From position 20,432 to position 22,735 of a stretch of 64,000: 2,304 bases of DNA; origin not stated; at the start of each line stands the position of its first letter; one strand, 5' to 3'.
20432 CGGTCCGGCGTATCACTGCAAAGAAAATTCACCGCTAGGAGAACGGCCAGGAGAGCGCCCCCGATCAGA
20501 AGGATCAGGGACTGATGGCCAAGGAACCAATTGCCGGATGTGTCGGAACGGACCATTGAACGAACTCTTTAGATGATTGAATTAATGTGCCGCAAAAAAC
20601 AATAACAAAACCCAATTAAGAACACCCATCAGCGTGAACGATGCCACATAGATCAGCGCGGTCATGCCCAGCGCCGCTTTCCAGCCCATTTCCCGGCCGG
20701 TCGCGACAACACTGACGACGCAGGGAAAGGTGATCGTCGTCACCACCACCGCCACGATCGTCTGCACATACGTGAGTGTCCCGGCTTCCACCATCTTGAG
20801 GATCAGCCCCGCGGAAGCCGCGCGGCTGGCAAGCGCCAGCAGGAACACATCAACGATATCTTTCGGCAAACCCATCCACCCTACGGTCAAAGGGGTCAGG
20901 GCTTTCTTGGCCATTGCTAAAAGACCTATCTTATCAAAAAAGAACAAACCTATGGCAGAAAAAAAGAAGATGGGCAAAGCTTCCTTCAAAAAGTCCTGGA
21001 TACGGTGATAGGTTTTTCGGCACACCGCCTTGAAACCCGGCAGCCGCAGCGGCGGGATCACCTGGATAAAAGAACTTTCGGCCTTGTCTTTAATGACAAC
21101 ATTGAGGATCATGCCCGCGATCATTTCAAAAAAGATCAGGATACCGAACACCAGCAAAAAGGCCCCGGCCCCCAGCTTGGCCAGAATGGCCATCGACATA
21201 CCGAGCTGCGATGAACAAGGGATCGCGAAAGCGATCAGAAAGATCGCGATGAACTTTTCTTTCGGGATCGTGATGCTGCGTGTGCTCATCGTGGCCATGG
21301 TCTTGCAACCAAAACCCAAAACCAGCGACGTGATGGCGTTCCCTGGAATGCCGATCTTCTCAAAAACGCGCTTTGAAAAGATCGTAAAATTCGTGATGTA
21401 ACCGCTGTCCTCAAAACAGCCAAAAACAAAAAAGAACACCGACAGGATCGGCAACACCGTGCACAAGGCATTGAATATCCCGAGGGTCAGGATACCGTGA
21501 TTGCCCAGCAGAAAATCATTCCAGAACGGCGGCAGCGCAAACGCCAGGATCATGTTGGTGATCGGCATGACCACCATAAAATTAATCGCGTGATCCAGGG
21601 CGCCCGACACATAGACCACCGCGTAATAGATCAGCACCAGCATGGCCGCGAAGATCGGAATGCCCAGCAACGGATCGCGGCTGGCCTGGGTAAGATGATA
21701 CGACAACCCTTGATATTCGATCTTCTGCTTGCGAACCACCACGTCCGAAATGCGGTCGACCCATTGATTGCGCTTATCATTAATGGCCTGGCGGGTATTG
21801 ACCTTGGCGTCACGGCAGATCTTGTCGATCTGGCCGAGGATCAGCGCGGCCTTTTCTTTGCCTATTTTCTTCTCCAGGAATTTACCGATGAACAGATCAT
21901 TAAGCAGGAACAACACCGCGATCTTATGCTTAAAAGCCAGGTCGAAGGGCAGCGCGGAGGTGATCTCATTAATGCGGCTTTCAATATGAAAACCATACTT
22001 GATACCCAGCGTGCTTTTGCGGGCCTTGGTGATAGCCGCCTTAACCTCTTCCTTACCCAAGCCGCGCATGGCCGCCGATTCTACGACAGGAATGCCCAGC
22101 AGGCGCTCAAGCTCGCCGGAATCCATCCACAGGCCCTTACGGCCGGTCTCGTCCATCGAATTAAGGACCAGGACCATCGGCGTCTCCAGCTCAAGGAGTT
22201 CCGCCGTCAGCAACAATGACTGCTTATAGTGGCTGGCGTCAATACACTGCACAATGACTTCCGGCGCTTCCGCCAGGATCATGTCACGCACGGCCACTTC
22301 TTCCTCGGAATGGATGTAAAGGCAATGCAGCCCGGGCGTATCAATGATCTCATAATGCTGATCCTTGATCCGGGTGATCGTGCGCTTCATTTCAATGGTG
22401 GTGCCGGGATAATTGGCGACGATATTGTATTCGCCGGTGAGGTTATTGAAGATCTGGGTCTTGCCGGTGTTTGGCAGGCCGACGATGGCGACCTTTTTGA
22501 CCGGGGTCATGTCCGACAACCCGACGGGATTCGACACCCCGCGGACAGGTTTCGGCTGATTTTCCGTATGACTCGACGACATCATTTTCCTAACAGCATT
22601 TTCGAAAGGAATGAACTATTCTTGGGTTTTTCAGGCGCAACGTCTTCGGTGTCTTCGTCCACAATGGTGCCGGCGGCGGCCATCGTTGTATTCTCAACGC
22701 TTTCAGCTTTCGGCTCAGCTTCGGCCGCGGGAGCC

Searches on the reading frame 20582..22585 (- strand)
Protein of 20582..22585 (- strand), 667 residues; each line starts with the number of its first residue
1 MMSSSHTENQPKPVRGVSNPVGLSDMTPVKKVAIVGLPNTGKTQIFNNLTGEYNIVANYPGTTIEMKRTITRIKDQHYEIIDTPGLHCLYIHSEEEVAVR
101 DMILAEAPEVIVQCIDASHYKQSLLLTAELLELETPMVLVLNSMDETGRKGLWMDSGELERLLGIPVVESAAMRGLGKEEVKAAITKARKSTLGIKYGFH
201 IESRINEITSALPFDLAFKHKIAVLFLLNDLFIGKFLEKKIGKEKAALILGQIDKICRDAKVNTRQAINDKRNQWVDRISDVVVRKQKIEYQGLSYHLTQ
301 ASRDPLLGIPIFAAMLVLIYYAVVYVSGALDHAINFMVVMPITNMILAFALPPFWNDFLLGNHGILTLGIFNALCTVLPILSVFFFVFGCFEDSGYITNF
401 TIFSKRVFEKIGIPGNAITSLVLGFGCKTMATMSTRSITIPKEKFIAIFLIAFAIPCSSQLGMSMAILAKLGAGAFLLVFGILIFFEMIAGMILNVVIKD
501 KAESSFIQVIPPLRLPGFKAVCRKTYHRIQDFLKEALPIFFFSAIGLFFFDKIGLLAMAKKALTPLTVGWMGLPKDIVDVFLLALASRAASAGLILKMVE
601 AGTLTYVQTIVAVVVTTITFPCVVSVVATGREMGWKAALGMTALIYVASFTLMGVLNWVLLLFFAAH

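Call 57: search_protein_families(library=ncbifam, proteins=[window:20582-22585:-], max_evalue=0.0001)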
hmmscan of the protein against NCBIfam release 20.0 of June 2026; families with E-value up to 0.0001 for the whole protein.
window:20582-22585:- (667 aa): 20 families
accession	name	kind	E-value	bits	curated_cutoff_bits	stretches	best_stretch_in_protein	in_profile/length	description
TIGR00437.1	feoB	equivalog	1.8e-91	307.6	315.65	1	36-630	1-592/594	ferrous iron transport protein B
NF007105.0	PRK09554.1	equivalog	3e-59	200.9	683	1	32-541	6-520/772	Fe(2+) transporter permease subunit FeoB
TIGR03594.1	GTPase_EngA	equivalog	1.7e-15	57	306.7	1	31-151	2-125/432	ribosome biogenesis GTPase Der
NF000908.1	PRK00089.1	equivalog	2e-12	47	237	1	32-186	6-164/291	GTPase Era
TIGR00231.1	small_GTP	domain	2.4e-12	46.9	42.5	1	30-171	4-148/164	GTP-binding protein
TIGR00436.1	era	equivalog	9.7e-12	44.8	116.25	1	31-186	2-160/270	GTPase Era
NF007071.0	PRK09518.1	equivalog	7.8e-10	37.9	953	1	28-191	443-616/706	bifunctional cytidylate kinase/GTPase Der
NF002828.0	PRK03003.1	equivalog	1.1e-09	37.4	631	1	29-189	213-383/477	ribosome biogenesis GTPase Der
TIGR03918.1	GTP_HydF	equivalog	1.8e-08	33.6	325.55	1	30-190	8-168/392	[FeFe] hydrogenase H-cluster maturation GTPase HydF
TIGR00450.1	mnmE_trmE_thdF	equivalog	2.5e-08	33.4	252.6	1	30-147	210-329/446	tRNA uridine-5-carboxymethylaminomethyl(34) synthesis GTPase MnmE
NF003661.0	PRK05291.1-3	equivalog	2.7e-08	33.6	380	1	31-178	218-364/448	tRNA uridine-5-carboxymethylaminomethyl(34) synthesis GTPase MnmE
TIGR03596.1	GTPase_YlqF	equivalog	3.2e-08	33.3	208.2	1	30-95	119-182/276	ribosome biogenesis GTPase YlqF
TIGR02729.1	Obg_CgtA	equivalog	4.1e-07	29.3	280.25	1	29-187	157-326/329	Obg family GTPase CgtA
NF008956.1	PRK12299.1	equivalog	1.4e-06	27.6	300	1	29-150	158-285/327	GTPase ObgE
NF007171.0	PRK09602.1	subfamily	2.7e-06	26.5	387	1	31-76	4-49/397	YchF-related putative GTPase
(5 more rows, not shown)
